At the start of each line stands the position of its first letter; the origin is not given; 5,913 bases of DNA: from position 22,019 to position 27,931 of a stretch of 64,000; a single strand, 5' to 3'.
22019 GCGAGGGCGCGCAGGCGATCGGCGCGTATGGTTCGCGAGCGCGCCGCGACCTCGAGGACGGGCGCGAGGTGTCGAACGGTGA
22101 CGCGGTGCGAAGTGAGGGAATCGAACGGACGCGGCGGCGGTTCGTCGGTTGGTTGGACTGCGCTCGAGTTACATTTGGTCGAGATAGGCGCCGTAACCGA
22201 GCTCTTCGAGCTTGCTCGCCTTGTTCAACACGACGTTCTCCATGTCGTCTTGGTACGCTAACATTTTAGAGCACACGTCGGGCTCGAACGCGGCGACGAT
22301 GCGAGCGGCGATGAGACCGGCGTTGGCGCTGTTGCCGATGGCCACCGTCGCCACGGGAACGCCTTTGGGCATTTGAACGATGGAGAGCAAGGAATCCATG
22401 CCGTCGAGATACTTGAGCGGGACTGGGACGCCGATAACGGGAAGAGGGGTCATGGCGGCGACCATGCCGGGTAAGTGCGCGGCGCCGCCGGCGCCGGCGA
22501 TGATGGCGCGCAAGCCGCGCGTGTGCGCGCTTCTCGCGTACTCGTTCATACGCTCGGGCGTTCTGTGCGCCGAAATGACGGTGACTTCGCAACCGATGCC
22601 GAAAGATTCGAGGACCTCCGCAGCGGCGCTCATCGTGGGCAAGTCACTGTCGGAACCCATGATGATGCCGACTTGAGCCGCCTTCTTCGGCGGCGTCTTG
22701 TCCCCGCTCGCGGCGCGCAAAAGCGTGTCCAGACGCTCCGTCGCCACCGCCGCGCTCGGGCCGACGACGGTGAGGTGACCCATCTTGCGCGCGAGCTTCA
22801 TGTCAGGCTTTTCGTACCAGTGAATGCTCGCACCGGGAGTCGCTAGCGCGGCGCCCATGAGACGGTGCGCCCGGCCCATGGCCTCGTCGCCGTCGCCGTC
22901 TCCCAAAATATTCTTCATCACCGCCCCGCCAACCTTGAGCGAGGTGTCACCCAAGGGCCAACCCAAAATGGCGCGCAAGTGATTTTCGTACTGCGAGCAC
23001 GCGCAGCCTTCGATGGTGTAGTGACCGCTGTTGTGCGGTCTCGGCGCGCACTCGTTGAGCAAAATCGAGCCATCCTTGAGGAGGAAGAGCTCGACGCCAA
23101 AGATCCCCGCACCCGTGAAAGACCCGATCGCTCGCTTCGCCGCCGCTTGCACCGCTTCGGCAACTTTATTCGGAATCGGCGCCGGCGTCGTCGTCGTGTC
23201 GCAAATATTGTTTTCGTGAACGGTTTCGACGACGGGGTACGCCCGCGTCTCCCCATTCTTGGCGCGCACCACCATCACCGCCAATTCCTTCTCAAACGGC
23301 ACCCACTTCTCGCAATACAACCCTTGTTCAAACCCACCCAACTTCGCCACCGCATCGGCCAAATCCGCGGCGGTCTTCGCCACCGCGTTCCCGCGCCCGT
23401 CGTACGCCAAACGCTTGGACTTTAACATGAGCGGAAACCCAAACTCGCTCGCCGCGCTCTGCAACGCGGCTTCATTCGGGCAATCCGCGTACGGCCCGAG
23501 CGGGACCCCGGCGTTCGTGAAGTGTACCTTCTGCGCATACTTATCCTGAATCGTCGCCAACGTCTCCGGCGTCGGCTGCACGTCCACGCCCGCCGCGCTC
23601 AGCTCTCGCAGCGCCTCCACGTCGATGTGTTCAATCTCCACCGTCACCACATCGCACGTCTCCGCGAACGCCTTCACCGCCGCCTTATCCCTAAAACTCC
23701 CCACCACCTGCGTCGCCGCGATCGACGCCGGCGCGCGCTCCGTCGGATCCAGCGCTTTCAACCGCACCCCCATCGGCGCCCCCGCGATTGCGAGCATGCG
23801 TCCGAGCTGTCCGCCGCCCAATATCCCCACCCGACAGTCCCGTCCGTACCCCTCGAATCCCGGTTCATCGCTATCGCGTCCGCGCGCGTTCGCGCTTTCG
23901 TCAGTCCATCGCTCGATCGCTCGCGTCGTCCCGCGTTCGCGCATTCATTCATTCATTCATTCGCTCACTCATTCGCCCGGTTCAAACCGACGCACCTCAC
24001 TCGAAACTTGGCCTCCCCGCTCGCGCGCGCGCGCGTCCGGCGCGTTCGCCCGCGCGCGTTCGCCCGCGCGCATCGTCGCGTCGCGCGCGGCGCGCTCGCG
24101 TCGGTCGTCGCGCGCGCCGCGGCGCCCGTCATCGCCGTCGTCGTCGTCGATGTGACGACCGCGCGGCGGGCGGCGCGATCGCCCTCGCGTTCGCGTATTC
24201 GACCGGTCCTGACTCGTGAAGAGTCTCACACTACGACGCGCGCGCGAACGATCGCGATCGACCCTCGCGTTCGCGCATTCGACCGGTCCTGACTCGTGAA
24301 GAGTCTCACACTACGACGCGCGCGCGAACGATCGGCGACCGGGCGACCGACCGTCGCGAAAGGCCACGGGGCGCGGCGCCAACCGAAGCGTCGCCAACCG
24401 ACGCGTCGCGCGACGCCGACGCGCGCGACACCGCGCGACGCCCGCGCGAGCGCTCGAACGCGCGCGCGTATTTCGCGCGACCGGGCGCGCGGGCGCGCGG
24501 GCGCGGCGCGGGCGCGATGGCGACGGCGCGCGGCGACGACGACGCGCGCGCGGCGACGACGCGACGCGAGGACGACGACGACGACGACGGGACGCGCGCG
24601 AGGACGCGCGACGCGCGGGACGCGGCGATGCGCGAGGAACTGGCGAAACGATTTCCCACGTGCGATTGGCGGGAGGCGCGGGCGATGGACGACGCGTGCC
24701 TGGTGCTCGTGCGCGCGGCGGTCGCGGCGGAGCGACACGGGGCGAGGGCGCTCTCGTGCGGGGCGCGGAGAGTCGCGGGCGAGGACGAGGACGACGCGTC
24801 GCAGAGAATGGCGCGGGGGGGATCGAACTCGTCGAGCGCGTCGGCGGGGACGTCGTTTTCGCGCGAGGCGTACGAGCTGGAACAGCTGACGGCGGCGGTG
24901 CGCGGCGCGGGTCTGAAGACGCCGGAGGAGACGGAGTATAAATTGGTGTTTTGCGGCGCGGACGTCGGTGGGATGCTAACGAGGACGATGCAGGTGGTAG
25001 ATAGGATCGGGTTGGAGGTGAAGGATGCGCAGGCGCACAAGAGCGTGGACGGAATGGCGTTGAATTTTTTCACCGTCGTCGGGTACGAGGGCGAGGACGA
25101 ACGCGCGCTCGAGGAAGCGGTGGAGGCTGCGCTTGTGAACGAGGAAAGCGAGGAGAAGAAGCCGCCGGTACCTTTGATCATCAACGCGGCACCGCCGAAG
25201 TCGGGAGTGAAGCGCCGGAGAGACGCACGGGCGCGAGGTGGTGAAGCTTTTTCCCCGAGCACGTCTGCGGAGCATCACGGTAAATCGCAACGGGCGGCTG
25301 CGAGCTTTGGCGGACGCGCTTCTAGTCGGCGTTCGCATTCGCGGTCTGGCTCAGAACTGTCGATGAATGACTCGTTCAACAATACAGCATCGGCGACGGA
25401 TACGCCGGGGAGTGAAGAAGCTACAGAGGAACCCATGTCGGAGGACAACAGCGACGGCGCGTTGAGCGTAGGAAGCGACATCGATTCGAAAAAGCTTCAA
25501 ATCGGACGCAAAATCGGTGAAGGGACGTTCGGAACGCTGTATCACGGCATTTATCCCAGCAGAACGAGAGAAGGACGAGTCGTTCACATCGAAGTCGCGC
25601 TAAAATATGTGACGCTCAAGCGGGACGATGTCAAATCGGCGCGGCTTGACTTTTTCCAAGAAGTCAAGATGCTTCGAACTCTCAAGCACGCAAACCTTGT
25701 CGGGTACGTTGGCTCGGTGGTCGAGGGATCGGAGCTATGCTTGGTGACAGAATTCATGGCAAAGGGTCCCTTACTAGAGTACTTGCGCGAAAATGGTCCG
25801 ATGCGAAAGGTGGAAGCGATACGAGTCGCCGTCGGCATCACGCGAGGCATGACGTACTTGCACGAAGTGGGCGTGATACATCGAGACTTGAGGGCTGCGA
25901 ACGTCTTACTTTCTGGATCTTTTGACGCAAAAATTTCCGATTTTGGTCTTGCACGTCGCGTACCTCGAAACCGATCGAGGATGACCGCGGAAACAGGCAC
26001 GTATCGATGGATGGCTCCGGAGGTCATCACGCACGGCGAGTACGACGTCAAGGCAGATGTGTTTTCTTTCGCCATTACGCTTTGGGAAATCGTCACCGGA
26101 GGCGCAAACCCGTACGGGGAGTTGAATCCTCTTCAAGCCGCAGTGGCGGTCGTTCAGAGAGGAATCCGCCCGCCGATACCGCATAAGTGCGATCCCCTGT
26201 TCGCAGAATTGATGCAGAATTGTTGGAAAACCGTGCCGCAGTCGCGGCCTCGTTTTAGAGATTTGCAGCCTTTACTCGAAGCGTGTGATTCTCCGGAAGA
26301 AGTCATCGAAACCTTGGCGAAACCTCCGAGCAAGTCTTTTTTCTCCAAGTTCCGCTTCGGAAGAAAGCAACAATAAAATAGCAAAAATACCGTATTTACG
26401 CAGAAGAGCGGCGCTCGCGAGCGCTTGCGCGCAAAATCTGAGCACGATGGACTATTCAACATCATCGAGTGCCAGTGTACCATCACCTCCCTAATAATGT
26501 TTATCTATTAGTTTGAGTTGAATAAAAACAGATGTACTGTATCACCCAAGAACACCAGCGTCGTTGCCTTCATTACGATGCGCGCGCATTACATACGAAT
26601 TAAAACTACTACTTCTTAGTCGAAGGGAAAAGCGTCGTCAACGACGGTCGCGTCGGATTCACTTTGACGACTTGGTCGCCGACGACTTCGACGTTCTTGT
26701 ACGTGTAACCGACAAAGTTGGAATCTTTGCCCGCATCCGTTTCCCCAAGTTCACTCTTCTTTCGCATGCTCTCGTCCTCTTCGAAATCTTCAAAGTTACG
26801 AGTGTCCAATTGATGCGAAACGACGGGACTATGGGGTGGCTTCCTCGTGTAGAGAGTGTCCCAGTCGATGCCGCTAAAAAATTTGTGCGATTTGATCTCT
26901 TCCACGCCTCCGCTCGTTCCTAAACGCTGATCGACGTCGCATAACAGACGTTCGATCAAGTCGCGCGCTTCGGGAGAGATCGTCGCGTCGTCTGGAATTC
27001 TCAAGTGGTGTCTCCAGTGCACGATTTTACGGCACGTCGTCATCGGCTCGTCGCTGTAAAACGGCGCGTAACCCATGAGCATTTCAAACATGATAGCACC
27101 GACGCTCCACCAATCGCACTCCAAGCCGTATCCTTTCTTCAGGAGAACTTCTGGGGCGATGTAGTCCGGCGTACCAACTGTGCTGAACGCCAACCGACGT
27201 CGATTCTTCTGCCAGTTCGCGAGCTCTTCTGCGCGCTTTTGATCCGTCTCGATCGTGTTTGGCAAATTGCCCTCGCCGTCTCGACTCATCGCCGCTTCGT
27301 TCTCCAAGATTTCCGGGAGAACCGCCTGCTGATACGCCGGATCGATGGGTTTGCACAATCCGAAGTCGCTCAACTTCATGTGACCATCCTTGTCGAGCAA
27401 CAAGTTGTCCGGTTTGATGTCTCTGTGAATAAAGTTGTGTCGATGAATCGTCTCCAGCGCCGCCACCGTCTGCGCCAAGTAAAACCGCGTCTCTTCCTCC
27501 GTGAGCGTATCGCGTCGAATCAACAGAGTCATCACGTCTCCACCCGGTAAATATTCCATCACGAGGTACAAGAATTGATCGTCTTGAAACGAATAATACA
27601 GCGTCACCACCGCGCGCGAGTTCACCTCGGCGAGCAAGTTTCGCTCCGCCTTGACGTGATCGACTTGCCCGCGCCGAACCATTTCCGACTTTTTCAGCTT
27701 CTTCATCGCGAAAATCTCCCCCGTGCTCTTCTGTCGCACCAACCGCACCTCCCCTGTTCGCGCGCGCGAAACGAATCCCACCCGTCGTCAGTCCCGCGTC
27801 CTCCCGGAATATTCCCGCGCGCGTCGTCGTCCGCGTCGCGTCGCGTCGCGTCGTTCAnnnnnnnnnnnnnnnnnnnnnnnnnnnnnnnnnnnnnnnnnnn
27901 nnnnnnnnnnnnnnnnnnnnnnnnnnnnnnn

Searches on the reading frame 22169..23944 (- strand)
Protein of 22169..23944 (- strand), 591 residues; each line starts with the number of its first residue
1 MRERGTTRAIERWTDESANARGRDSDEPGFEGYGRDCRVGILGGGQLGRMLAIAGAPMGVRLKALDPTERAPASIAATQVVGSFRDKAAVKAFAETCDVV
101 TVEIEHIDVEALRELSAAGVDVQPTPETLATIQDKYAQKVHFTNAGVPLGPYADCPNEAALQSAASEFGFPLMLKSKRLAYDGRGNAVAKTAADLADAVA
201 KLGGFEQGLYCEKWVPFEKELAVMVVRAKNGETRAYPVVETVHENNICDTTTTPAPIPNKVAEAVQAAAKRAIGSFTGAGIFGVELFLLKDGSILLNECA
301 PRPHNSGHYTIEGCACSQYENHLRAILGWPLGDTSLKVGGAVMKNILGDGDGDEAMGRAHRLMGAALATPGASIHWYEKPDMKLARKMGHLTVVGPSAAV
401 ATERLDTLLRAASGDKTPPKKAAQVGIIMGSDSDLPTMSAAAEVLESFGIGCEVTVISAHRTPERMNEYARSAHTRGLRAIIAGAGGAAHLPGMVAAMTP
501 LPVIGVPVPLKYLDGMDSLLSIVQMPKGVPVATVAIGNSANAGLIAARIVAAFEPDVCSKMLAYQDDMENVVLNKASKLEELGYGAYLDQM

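Call 49: search_protein_families(library=pfam, proteins=[window:22169-23944:-], max_evalue=0.0001)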
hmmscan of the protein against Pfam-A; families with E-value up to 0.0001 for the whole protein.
window:22169-23944:- (591 aa): 5 families
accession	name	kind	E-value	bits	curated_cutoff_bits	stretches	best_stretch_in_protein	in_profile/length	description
PF00731.26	AIRC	-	1.2e-63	213.6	30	1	424-569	1-146/148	AIR carboxylase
PF02222.28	ATP-grasp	-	1.2e-60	204.6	27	1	141-319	2-179/179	ATP-grasp domain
PF22660.2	RS_preATP-grasp-like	-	9.2e-30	103.4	27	1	38-133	3-98/98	Ribonucleotide synthetase preATP-grasp domain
PF17769.7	PurK_C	-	5.4e-15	55.3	22.6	1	341-403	1-55/56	Phosphoribosylaminoimidazole carboxylase C-terminal domain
PF07478.18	Dala_Dala_lig_C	-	3.2e-08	33.8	24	1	157-303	17-176/204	D-ala D-ala ligase C-terminus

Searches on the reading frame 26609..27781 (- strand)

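Call 49: search_protein_families(library=pfam, proteins=[window:26609-27781:-], max_evalue=0.0001)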
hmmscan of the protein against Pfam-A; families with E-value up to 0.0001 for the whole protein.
window:26609-27781:- (390 aa): 5 families
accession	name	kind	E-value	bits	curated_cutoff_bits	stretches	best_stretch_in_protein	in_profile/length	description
PF00069.31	Pkinase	-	4.8e-62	210.2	31.7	2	9-149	12-151/263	Protein kinase domain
PF07714.23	PK_Tyr_Ser-Thr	-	3.1e-27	95.9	23.1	1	14-150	22-158/258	Protein tyrosine and serine/threonine kinase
PF03109.22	ABC1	-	8.2e-09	35.4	22.9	1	72-155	144-226/244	ABC1 atypical kinase-like domain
PF01636.29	APH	-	4e-08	33.7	23.2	0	117-151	170-205/239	Phosphotransferase enzyme family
PF00433.29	Pkinase_C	-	2.8e-06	28.4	20.9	1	321-361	1-44/44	Protein kinase C terminal domain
